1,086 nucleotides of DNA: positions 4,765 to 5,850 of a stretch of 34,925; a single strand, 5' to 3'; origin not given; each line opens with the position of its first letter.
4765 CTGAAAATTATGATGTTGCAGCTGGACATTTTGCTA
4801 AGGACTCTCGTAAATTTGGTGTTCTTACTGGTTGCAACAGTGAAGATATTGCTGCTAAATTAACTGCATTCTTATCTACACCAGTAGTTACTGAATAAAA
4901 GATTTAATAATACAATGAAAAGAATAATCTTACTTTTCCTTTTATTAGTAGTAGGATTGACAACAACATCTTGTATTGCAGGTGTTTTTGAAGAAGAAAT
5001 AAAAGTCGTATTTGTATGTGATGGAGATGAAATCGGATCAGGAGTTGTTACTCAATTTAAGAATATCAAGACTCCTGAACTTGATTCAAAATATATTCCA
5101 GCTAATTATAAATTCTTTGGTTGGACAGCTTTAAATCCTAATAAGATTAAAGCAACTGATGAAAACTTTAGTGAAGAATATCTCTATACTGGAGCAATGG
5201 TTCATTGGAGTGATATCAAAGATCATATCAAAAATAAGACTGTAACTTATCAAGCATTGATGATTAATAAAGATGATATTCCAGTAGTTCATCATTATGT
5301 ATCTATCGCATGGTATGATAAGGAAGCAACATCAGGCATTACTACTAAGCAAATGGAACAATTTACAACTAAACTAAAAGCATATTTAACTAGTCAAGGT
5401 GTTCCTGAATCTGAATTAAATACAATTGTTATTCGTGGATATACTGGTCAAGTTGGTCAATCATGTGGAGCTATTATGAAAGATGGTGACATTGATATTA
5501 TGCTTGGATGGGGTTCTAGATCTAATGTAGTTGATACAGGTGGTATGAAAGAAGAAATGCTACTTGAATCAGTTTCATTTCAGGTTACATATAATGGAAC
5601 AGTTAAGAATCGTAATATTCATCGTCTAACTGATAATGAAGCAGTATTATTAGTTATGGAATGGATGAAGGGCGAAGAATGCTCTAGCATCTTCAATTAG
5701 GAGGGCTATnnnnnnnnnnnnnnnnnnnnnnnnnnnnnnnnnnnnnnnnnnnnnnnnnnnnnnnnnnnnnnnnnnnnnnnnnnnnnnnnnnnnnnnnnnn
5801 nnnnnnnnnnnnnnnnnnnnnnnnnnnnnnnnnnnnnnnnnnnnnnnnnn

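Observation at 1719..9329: LysR-divergent five-gene operon: three modular lipoproteins, a membrane-embedded hydrolase and a malic enzyme (best candidate for an undescribed system)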

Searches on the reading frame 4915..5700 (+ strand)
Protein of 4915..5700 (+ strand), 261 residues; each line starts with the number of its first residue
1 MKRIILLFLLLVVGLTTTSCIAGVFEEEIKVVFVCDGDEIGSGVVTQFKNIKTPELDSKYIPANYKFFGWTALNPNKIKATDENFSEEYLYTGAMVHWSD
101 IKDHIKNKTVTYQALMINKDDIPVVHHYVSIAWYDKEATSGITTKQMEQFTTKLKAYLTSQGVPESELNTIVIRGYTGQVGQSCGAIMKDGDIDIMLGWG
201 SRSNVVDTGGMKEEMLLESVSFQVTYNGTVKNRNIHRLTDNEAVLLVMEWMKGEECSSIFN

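Call 3: search_protein_families(library=pfam, proteins=[window:4915-5700:+], max_evalue=0.1)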
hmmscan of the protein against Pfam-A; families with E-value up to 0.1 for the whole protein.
window:4915-5700:+ (261 aa): 0 families

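Call 4: search_protein_families(library=ncbifam, proteins=[window:4915-5700:+], max_evalue=0.1)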
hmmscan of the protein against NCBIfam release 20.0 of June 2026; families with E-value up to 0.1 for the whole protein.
window:4915-5700:+ (261 aa): 0 families
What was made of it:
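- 4915..5700 (+): g3: lipoprotein (261 aa). Flg_new-like beta domain (aa 24-124) plus module (aa 125-261), a five-stranded alpha/beta sandwich. No Pfam or NCBIfam hit (calls 3, 4).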

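Call 13: search_solved_structures(query=window:4915-5697:+, max_evalue=10)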
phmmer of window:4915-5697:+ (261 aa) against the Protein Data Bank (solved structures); distinct sequences matched with E-value up to 10: 1.
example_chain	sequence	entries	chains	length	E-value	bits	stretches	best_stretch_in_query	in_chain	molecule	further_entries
2o1b_A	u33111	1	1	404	0.66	12.6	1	106-169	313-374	Aminotransferase, class I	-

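Call 16: find_homologous_proteins(query=window:4915-5697:+, max_evalue=0.001)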
Query window:4915-5697:+ (261 aa): 131 proteins with E <= 0.001 among 980 candidates; the best 120 are listed.
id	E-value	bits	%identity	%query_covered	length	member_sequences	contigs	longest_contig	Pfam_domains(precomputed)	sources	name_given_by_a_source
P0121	2.9e-168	576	98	100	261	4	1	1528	-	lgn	-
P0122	1.7e-105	370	61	100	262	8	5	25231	-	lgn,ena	-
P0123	4.1e-100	352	60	100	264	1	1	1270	-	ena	-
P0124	3.1e-99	350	62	93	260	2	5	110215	-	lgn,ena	-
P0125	2.2e-97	343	60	99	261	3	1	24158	-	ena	-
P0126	2.6e-97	343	57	93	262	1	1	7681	-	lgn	-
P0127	4.0e-97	343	59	94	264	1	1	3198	-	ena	-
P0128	1.7e-95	337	57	99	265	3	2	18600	-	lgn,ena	-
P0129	4.5e-95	336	63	87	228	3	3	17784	-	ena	-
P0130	1.4e-94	334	57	100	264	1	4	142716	-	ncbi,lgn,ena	-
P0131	2.0e-93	331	57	100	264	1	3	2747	-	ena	-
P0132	3.6e-91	323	55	100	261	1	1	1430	-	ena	-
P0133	4.1e-91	323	53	100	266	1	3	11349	-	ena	-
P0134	3.8e-90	320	57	100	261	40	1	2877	-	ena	-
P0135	4.6e-90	319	56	100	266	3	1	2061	-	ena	-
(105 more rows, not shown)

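Call 27: predict_structure(alignment_id=A1)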
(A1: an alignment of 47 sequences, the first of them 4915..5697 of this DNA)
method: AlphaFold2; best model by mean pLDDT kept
length: 261 residues; sequences in the alignment: 47
mean_pLDDT: 92.0   pTM: 0.60
mean pLDDT of the five models: 92.0, 91.5, 91.4, 89.9, 89.8
residues with pLDDT >= 90: 201; 70-90: 51; 50-70: 9; < 50: 0
segments of 3 or more residues with pLDDT < 50: none
pLDDT, mean of each block of 10 residues (from residue 1): 86 70 76 96 93 94 91 94 90 90 93 94 83 97 98 98 92 96 90 95 95 95 96 97 97 97 93
secondary structure, 60 per line:
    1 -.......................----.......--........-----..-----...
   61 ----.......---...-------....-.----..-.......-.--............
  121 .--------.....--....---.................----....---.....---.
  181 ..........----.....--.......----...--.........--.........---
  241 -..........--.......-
elements in order: H2-24 E29-35 E38-45 E65-71 H85-88 H98-104 E109-118 E130-134 H137-140 H144-160 H165-168 E172-176 H180-190 E195-199 H202-208 E218-226 E229-237 H242-251 H254-260
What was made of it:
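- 4915..5700 (+): AlphaFold pLDDT 92 (call 27).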

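Call 30: fold_search(model_id=the predicted structure, library=pdb)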
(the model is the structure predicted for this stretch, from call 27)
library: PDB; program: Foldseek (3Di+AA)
matches with E <= 10: 804; with E <= 0.001: 0
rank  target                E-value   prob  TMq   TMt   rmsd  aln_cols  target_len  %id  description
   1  4rxl                  1.2e-02  1.00  0.32  0.36   5.7       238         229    7  Crystal structure of Molybdenum ABC transporter solute binding protein Vc_A0726 from Vibrio Cholerae, Target EFI-510913, (released 2014-12-24)
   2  7tav_A                1.8e-02  0.99  0.33  0.38   5.7       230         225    7  Crystal Structure of the PBP2_YvgL_like protein Lmo1041 from Listeria monocytogene (released 2021-12-29)
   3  7tav_C                2.1e-02  0.99  0.33  0.38   5.9       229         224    8  Crystal Structure of the PBP2_YvgL_like protein Lmo1041 from Listeria monocytogene (released 2021-12-29)
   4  7tav_F                3.2e-02  0.97  0.24  0.28   3.7        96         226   11  Crystal Structure of the PBP2_YvgL_like protein Lmo1041 from Listeria monocytogene (released 2021-12-29)
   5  7tav_E                5.0e-02  0.96  0.32  0.37   6.0       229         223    8  Crystal Structure of the PBP2_YvgL_like protein Lmo1041 from Listeria monocytogene (released 2021-12-29)
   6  7tav_B                5.0e-02  0.96  0.24  0.27   3.7        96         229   11  Crystal Structure of the PBP2_YvgL_like protein Lmo1041 from Listeria monocytogene (released 2021-12-29)
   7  5um2                  6.0e-02  0.77  0.22  0.19   6.6       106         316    8  Functional and structural characterization of a Sulfate-binding protein (Sbp) from Xanthomonas citri (released 2017-03-29)
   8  9ibp_B                6.3e-02  0.16  0.17  0.15  16.3       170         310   13  VCA0144 from Vibrio cholerae (released 2025-12-24)
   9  4kd5_A                8.1e-02  0.72  0.22  0.24   4.6       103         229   13  substrate binding domain of putative molybdenum ABC transporter from Clostridium difficile (released 2013-05-08)
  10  9mmi_B                8.6e-02  0.60  0.25  0.25   6.3       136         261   12  Myo-inositol-1(or 4)-monophosphatase that can perform essential dephosphorylation step to facilitate riboflavin biosyn (released 2025-04-09)
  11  2pcr_C                9.1e-02  0.41  0.22  0.23   6.7       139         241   10  Crystal structure of Myo-inositol-1(or 4)-monophosphatase (aq_1983) from Aquifex Aeolicus VF5 (released 2007-10-02)
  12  5djj                  9.1e-02  0.41  0.21  0.21   6.7       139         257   12  Structure of M. tuberculosis CysQ, a PAP phosphatase with PO4 and 2Mg bound (released 2015-11-11)
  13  6ts2_C                9.1e-02  0.15  0.19  0.07  13.9       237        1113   10  Truncated version of Chaetomium thermophilum UDP-Glucose Glucosyl Transferase (UGGT) lacking domain TRXL2 (417-650). (released 2020-01-08)
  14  9mmi_D                1.0e-01  0.47  0.23  0.24   6.9       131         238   10  Myo-inositol-1(or 4)-monophosphatase that can perform essential dephosphorylation step to facilitate riboflavin biosyn (released 2025-04-09)
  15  9mmi_A                1.0e-01  0.33  0.22  0.22   6.9       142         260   11  Myo-inositol-1(or 4)-monophosphatase that can perform essential dephosphorylation step to facilitate riboflavin biosyn (released 2025-04-09)
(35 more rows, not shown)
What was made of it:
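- On Type-II periplasmic binding proteins: The best Foldseek hit is E=0.012, TM 0.32-0.38, with roughly 96-100 residues aligned to one lobe (calls 27, 30).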
